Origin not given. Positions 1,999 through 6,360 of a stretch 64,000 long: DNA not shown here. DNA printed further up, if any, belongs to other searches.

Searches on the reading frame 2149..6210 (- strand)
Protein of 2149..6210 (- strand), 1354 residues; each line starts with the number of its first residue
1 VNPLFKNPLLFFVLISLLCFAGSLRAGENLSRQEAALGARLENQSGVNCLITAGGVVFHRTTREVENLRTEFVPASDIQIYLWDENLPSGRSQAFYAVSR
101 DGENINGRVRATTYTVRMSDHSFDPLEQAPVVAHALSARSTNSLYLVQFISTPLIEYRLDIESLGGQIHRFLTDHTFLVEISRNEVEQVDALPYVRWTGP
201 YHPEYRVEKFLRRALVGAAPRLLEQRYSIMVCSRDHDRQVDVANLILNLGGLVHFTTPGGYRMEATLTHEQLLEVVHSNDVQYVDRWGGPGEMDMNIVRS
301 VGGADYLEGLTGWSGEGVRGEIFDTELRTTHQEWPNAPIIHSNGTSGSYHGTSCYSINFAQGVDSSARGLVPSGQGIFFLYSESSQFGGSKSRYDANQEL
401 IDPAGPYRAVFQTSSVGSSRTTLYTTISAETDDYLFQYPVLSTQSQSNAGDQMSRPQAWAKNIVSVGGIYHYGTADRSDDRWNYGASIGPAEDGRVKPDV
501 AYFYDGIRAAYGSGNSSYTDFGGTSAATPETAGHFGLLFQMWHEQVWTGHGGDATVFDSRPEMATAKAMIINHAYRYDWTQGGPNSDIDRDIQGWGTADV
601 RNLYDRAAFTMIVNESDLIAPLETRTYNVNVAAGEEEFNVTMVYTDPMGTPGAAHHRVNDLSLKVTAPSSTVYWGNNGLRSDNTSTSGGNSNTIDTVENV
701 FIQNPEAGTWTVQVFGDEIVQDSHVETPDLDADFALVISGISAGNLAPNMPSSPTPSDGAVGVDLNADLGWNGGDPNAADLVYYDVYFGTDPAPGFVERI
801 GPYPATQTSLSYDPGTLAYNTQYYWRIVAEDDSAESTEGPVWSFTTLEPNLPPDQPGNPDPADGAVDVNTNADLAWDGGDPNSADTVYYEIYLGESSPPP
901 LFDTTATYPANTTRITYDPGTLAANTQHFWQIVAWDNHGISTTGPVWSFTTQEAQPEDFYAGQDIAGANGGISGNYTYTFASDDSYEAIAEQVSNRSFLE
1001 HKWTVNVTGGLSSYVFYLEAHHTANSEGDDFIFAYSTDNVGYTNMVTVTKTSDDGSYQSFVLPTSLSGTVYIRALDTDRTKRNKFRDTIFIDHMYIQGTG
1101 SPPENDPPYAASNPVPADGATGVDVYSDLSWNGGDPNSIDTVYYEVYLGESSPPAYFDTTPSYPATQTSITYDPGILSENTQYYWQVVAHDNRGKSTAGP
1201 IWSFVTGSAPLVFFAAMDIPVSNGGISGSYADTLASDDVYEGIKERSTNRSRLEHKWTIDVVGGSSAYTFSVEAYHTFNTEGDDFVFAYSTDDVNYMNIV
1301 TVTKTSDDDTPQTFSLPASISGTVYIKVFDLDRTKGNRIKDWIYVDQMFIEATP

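Call 30: search_protein_families(library=pfam, proteins=[window:2149-6210:-], max_evalue=0.00001)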
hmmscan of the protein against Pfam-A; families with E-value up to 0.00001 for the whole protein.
window:2149-6210:- (1354 aa): 2 families
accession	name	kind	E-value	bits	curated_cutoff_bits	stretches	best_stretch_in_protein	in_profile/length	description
PF25788.1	Ig_Rha78A_N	-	2.4e-11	44.3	27.4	0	1129-1207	22-102/105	Rha78A-like, N-terminal immunoglobulin domain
PF00082.27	Peptidase_S8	-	9.8e-07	28.8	21.8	1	321-596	27-288/288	Subtilase family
